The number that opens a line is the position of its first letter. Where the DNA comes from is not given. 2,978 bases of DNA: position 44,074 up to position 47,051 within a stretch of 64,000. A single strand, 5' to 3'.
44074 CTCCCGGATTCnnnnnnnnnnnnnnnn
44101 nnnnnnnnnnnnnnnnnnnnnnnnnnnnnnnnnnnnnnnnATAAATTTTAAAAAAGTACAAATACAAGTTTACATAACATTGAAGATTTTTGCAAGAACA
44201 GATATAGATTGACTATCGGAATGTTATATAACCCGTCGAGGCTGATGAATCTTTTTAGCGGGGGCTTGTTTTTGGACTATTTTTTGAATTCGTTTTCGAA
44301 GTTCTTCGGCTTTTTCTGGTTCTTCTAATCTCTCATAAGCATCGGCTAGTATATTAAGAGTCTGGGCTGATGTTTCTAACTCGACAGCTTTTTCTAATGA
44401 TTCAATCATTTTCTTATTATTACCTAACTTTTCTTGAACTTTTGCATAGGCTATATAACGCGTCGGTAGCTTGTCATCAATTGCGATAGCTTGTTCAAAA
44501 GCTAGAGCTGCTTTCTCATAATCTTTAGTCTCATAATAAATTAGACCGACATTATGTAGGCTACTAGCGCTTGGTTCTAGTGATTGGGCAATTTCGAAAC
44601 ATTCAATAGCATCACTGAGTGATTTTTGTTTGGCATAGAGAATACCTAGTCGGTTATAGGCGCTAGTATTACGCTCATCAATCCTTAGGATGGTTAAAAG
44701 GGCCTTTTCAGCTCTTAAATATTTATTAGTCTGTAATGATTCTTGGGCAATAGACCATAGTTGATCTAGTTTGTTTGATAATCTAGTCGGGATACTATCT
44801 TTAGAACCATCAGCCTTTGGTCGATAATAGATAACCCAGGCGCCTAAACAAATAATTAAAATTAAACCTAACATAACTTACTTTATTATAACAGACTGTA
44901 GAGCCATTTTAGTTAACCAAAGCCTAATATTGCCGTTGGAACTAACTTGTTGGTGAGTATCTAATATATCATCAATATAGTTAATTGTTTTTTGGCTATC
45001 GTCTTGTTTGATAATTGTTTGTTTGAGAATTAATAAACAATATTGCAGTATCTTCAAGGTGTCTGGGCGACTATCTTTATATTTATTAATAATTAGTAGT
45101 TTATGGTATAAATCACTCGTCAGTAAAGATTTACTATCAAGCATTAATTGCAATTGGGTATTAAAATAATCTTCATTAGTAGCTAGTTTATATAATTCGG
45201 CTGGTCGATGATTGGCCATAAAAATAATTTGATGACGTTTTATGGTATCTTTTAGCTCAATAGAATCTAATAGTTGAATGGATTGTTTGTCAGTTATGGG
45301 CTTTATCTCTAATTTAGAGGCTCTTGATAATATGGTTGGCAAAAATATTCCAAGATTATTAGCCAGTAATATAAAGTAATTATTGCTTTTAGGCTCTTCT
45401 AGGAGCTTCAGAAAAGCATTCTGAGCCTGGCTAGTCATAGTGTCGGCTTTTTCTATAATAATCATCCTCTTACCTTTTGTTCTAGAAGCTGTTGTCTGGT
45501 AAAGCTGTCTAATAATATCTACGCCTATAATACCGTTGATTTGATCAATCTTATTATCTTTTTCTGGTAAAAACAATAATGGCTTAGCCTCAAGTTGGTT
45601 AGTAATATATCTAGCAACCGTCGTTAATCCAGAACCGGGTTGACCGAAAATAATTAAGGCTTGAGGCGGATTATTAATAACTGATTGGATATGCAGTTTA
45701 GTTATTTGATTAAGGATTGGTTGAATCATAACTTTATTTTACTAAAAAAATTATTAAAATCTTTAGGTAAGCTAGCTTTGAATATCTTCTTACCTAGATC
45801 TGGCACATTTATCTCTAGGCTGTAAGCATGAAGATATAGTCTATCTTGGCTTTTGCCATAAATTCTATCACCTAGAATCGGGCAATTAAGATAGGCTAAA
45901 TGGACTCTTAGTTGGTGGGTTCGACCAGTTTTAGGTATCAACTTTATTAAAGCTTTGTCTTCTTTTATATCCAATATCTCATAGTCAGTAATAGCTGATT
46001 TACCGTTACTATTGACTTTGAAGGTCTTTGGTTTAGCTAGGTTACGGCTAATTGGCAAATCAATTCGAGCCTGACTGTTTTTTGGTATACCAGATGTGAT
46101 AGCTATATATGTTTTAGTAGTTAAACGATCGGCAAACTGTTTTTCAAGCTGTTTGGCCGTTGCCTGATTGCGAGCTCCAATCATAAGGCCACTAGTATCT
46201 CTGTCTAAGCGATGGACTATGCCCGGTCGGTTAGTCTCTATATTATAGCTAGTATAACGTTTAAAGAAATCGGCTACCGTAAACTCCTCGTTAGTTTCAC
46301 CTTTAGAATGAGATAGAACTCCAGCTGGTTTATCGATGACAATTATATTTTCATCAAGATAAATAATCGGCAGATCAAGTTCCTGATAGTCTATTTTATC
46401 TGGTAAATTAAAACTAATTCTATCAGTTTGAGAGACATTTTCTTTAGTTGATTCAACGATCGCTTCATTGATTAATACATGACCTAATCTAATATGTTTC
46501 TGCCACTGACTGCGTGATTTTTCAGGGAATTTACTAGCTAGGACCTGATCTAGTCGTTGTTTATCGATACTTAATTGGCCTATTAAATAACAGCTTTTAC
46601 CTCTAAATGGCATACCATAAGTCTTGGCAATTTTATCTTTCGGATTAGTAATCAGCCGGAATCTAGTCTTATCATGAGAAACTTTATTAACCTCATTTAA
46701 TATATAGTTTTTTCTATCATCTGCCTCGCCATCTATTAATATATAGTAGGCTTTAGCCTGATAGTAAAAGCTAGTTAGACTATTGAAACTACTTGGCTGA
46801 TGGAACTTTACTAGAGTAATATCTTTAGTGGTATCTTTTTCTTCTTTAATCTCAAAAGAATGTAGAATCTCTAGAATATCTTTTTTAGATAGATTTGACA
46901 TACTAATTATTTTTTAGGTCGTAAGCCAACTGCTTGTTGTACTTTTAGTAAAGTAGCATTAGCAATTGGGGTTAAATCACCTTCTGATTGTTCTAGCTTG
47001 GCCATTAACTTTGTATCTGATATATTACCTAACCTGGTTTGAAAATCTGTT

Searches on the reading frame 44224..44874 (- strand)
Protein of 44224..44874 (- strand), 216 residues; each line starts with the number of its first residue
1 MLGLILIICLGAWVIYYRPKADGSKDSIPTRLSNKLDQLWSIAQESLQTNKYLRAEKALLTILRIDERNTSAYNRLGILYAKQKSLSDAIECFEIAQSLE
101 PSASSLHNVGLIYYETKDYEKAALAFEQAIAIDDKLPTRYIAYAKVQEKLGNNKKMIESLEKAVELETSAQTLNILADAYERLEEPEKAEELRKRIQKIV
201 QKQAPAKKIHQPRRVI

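Call 15: search_protein_families(library=pfam, proteins=[window:44224-44874:-])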
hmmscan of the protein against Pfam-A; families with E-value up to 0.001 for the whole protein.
window:44224-44874:- (216 aa): 17 families
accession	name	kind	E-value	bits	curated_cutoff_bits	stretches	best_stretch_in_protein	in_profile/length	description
PF07719.23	TPR_2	-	4.8e-19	67.3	27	2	104-134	2-32/34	Tetratricopeptide repeat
PF13181.12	TPR_8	-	1.6e-18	65.6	25.7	1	103-134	1-32/34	Tetratricopeptide repeat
PF00515.34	TPR_1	-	3.3e-17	61.9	27.8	2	72-102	3-33/34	Tetratricopeptide repeat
PF13424.12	TPR_12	-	3.2e-13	50.1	30.1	1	71-134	4-76/77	Tetratricopeptide repeat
PF13432.12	TPR_16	-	2.5e-11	44.2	32.7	2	87-135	14-63/65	Tetratricopeptide repeat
PF13374.12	TPR_10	-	5.4e-10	39.4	27.5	1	103-132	2-31/42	Tetratricopeptide repeat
PF13176.12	TPR_7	-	3e-09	36.7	27.9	0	105-136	1-32/36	Tetratricopeptide repeat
PF13428.12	TPR_14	-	3.1e-09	37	23.5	0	110-145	8-43/44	Tetratricopeptide repeat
PF13414.12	TPR_11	-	8e-09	35.5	26.8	1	110-151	1-42/42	TPR repeat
PF13431.12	TPR_17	-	5.1e-08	33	24.4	0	59-90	2-33/34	Tetratricopeptide repeat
PF14559.12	TPR_19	-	6.5e-08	33.2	25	0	47-98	2-53/68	Tetratricopeptide repeat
PF13371.12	TPR_9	-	5.6e-07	29.9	35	0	47-106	6-65/73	Tetratricopeptide repeat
PF23914.1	TPR_CcmH_CycH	-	2.5e-06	27.8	42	0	48-102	99-153/158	Cytochrome c-type biogenesis protein H TPR domain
PF12895.13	ANAPC3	-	5.4e-06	27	27.2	1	83-163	2-82/82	Anaphase-promoting complex, cyclosome, subunit 3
PF13174.12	TPR_6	-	1.2e-05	26.1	26.3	0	108-130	5-27/33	Tetratricopeptide repeat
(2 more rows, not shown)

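Call 65: find_encoding_contigs(protein=window:44224-44874:-, flank=2500, max_places=10)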
Protein window:44224-44874:- (216 aa): 5 contigs read that carry it; 5 places shown.
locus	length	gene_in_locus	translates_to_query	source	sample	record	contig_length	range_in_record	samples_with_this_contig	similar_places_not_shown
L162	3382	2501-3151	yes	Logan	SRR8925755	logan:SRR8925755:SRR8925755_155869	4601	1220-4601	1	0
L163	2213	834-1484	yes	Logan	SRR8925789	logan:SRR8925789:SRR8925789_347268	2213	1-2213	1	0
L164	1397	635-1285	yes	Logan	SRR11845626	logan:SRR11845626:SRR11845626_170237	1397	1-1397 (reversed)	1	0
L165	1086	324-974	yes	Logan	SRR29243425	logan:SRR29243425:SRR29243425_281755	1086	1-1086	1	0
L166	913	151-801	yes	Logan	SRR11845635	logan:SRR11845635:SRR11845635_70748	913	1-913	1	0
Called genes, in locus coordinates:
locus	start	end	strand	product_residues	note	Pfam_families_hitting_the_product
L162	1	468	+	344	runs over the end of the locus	PF00579:tRNA-synt_1b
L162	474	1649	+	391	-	PF01479:S4, PF00849:PseudoU_synth_2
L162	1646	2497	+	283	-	PF00004:AAA (weak), PF13177:DNA_pol3_delta2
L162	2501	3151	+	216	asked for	PF13181:TPR_8 (faint), PF13428:TPR_14 (faint), PF13432:TPR_16 (faint), PF13424:TPR_12, PF00515:TPR_1 (weak), PF12895:ANAPC3 (weak), PF00515:TPR_1 (weak), PF07719:TPR_2 (weak), +9 more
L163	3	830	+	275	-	?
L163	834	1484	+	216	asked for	PF13181:TPR_8 (faint), PF13428:TPR_14 (faint), PF13432:TPR_16 (faint), PF13424:TPR_12, PF00515:TPR_1 (weak), PF12895:ANAPC3 (weak), PF00515:TPR_1 (weak), PF07719:TPR_2 (weak), +9 more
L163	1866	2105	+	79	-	-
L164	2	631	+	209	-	?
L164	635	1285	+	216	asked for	PF13181:TPR_8 (faint), PF13428:TPR_14 (faint), PF13432:TPR_16 (faint), PF13424:TPR_12, PF00515:TPR_1 (weak), PF12895:ANAPC3 (weak), PF00515:TPR_1 (weak), PF07719:TPR_2 (weak), +9 more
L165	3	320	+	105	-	?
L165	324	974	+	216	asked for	PF13181:TPR_8 (faint), PF13428:TPR_14 (faint), PF13432:TPR_16 (faint), PF13424:TPR_12, PF00515:TPR_1 (weak), PF12895:ANAPC3 (weak), PF00515:TPR_1 (weak), PF07719:TPR_2 (weak), +9 more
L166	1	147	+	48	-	?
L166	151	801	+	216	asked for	PF13181:TPR_8 (faint), PF13428:TPR_14 (faint), PF13432:TPR_16 (faint), PF13424:TPR_12, PF00515:TPR_1 (weak), PF12895:ANAPC3 (weak), PF00515:TPR_1 (weak), PF07719:TPR_2 (weak), +9 more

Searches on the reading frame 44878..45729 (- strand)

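Call 15: search_protein_families(library=pfam, proteins=[window:44878-45729:-])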
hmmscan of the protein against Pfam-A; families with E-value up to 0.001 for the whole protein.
window:44878-45729:- (283 aa): 6 families
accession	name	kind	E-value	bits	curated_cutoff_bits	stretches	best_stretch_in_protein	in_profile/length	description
PF13177.12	DNA_pol3_delta2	-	2.7e-22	79.9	27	1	65-145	78-160/161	DNA polymerase III, delta subunit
PF00004.35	AAA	-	1.5e-06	29.1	21.2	1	26-139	2-125/131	ATPase family associated with various cellular activities (AAA)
PF13401.12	AAA_22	-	1.9e-05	25.4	27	0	23-99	6-97/130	AAA domain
PF07728.20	AAA_5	-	0.00042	20.8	22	0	25-114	2-94/139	AAA domain (dynein-related subfamily)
PF20720.3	nSTAND3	-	0.00043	20.4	27.2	0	23-51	18-46/155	Novel STAND NTPase 3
PF13191.12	AAA_16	-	0.00044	21.2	32.6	0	15-83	17-90/167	AAA ATPase domain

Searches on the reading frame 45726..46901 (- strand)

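Call 15: search_protein_families(library=pfam, proteins=[window:45726-46901:-])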
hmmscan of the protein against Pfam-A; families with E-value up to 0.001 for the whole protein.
window:45726-46901:- (391 aa): 2 families
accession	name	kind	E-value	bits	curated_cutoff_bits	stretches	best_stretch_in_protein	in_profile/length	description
PF00849.27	PseudoU_synth_2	-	1.3e-35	123.3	26.8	1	185-336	1-151/152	RNA pseudouridylate synthase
PF01479.30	S4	-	3.9e-09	36.5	22.8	1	115-162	1-48/48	S4 domain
